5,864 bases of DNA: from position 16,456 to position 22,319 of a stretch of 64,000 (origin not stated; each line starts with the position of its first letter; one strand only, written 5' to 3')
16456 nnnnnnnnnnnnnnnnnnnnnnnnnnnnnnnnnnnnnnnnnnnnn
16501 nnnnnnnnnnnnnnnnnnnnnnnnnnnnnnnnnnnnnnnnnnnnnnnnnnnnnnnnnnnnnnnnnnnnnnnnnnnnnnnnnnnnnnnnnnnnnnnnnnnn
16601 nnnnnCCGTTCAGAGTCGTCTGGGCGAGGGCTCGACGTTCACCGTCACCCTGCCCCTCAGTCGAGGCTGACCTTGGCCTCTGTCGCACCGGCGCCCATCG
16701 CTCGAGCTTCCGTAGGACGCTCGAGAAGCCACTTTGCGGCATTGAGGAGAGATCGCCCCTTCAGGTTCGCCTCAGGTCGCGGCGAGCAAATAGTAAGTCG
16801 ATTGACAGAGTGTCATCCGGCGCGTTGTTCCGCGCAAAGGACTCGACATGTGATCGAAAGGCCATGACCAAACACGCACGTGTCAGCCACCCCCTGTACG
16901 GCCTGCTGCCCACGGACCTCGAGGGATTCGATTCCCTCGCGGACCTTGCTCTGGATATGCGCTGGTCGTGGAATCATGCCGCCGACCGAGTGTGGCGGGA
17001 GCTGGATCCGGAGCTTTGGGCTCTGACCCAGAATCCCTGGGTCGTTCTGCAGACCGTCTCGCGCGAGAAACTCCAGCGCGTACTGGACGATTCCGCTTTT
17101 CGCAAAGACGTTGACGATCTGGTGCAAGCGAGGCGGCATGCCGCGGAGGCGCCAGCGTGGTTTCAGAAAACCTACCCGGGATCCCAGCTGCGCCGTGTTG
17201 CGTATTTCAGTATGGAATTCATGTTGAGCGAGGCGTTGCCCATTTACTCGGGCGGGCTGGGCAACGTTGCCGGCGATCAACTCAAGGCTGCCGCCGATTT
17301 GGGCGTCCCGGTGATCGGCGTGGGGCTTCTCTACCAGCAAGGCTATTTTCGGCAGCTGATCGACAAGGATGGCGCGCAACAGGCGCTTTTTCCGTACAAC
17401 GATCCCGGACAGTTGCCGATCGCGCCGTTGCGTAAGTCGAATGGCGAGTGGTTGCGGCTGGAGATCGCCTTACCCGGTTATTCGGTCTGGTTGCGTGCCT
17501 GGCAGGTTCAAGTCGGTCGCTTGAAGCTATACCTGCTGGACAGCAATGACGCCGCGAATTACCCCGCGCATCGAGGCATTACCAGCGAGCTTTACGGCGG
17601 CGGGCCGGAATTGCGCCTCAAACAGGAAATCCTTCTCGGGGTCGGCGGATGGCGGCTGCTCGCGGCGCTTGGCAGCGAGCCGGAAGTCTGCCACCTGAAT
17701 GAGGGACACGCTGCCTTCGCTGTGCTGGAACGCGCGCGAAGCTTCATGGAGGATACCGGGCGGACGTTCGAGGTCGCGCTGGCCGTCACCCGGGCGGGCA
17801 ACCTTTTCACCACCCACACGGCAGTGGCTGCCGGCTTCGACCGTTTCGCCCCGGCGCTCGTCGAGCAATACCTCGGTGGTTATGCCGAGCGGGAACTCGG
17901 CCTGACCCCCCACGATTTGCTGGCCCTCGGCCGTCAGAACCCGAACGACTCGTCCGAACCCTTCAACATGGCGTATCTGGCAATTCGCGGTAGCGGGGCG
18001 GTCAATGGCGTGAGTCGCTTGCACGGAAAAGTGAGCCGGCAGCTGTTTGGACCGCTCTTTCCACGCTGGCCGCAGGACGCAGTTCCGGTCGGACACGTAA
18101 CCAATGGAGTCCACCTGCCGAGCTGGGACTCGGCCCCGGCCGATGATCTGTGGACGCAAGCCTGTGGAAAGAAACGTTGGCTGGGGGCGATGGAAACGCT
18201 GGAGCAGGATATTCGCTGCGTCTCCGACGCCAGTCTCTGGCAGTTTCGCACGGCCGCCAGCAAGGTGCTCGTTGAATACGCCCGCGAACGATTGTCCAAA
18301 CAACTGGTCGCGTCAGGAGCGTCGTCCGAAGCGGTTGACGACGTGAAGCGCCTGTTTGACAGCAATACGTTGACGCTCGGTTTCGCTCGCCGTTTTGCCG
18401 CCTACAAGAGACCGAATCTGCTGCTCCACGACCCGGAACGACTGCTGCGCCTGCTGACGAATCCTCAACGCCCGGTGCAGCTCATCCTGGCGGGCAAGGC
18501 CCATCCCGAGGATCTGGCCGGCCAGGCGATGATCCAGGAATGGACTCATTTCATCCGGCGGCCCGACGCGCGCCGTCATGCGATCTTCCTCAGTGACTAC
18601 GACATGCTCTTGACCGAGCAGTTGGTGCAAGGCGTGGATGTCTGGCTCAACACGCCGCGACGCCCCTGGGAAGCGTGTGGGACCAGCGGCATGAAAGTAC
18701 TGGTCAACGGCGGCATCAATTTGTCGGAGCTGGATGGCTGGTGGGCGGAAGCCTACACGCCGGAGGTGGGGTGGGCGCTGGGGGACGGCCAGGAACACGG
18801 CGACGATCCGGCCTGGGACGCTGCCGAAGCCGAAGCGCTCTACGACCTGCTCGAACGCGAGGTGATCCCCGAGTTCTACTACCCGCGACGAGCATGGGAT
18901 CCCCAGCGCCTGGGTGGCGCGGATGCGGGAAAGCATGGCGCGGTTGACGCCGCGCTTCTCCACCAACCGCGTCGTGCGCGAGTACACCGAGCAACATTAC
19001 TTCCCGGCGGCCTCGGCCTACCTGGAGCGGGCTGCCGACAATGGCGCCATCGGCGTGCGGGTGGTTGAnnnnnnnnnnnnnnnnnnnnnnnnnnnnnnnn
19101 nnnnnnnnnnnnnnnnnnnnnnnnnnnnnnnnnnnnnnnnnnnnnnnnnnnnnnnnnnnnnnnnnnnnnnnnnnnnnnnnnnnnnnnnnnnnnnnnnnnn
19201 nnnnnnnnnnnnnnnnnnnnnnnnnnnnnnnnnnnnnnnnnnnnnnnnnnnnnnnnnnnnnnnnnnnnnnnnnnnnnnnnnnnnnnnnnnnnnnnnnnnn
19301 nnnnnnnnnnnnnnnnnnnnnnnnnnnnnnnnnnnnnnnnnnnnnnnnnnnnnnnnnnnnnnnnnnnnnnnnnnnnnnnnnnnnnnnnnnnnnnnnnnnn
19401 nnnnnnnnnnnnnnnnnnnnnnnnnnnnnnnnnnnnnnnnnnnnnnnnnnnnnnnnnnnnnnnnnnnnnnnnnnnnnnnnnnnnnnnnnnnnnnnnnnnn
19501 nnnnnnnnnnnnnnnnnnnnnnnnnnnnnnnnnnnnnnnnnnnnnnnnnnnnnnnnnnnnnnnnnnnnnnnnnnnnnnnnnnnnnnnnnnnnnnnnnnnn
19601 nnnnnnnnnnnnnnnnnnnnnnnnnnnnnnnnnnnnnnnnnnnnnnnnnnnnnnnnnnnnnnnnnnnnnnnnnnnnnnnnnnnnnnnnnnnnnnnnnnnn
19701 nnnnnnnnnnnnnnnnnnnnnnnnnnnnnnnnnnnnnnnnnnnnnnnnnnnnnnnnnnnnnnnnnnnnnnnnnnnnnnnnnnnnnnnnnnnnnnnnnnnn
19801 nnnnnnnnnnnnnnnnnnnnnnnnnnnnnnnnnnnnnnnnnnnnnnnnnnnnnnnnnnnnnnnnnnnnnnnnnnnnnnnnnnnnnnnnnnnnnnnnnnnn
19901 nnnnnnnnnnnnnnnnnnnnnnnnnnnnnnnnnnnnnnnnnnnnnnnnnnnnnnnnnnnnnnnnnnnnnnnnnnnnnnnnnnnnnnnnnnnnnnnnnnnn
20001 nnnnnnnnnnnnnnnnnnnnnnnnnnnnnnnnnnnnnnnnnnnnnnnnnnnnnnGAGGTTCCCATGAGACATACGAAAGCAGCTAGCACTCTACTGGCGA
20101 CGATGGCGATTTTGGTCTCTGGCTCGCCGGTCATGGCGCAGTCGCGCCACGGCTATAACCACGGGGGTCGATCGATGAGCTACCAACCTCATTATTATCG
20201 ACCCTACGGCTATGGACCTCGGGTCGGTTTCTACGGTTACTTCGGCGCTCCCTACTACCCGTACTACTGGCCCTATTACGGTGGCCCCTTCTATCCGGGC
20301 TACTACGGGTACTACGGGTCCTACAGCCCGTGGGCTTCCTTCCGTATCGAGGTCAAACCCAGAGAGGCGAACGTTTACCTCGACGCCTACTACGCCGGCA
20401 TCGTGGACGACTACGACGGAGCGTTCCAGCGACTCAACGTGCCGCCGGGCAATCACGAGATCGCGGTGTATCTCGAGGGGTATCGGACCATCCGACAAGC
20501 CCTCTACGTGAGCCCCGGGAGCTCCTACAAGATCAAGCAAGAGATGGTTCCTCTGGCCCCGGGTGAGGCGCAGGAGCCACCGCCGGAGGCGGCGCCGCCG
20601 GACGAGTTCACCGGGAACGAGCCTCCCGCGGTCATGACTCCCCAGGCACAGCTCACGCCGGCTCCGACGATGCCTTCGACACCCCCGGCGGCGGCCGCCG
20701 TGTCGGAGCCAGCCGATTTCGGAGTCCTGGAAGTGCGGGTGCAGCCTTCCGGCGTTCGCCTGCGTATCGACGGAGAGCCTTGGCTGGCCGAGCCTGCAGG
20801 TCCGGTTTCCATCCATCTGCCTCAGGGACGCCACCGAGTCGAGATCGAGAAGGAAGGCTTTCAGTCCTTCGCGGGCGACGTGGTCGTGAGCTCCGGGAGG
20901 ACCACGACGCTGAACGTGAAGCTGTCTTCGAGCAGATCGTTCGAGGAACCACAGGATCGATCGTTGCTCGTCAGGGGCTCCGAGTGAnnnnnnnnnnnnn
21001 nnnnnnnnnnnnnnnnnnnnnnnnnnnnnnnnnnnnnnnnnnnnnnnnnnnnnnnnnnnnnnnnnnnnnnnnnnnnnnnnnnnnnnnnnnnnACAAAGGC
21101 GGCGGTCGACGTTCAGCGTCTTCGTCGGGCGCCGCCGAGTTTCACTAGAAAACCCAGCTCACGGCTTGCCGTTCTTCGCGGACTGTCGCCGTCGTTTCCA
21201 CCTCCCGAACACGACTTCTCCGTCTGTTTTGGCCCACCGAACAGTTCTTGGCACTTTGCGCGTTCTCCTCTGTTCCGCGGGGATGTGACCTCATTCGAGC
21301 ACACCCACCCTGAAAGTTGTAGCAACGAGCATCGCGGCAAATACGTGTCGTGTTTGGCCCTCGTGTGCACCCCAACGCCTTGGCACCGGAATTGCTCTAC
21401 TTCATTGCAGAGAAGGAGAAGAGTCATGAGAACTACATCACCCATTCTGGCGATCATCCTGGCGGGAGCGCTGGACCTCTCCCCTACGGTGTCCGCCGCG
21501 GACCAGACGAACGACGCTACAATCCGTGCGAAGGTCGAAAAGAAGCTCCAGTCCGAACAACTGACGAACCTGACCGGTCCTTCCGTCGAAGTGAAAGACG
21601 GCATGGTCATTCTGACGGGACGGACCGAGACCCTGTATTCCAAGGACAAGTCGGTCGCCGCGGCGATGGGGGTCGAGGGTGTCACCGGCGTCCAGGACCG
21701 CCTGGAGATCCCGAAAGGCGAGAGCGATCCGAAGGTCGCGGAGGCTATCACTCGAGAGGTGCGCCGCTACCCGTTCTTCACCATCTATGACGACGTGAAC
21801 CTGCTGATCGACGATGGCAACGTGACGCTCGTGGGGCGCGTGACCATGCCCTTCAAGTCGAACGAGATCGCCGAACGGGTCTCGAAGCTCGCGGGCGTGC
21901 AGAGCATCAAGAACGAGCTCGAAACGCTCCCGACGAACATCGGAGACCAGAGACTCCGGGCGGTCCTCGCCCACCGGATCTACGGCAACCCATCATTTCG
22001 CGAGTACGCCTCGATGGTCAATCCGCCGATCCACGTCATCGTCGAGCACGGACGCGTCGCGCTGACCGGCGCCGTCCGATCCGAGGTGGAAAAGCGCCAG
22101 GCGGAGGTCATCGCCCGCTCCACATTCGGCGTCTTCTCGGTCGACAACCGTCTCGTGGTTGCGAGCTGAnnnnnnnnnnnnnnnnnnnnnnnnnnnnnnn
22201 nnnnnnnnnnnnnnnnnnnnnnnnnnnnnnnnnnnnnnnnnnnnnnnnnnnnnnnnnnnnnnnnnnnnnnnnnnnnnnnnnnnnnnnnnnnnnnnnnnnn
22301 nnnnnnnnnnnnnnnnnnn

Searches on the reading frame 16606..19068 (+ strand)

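Call 33: search_protein_families(library=pfam, proteins=[window:16606-19068:+], max_evalue=0.01)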
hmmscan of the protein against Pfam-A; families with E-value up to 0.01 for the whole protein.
window:16606-19068:+ (820 aa): 2 families
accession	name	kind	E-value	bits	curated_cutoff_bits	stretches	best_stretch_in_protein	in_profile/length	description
PF00343.26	Phosphorylase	-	7.1e-28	97.7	27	2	360-712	218-580/713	Carbohydrate phosphorylase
PF11897.13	DUF3417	-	4.6e-27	95.1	25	1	108-211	5-109/109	Protein of unknown function (DUF3417)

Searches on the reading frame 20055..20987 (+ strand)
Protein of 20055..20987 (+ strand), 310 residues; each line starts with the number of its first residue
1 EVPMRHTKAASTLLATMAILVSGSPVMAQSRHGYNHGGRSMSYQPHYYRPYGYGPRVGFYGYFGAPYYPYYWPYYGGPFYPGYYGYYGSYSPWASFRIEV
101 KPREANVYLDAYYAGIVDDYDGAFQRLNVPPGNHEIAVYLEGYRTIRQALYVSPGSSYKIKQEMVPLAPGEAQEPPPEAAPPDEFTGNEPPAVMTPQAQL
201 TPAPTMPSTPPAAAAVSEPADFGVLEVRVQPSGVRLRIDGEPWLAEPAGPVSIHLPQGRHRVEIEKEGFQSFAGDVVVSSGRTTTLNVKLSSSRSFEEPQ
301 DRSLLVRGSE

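Call 33: search_protein_families(library=pfam, proteins=[window:20055-20987:+], max_evalue=0.01)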
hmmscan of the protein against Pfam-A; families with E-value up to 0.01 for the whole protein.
window:20055-20987:+ (310 aa): 4 families
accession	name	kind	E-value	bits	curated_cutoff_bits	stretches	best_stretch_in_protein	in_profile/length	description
PF08308.17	PEGA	-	5.7e-19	68.2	20.8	2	223-292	2-69/71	PEGA domain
PF13620.12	CarboxypepD_reg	-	7.4e-11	42.7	32.3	2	252-291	41-82/82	Carboxypeptidase regulatory-like domain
PF13715.12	CarbopepD_reg_2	-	4.4e-06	27.1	32.2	1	105-164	17-76/88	CarboxypepD_reg-like domain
PF14686.12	fn3_3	-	0.0011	19.1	24.4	0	90-157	5-72/75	Polysaccharide lyase family 4, domain II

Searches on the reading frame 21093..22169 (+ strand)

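Call 32: search_protein_families(library=pfam, proteins=[window:21093-22169:+], max_evalue=0.01)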
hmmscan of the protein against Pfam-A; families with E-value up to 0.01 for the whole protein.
window:21093-22169:+ (358 aa): 1 family
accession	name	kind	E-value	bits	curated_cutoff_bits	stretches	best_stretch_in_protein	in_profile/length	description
PF04972.22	BON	-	7.1e-33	113.2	27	3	140-206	1-67/69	BON domain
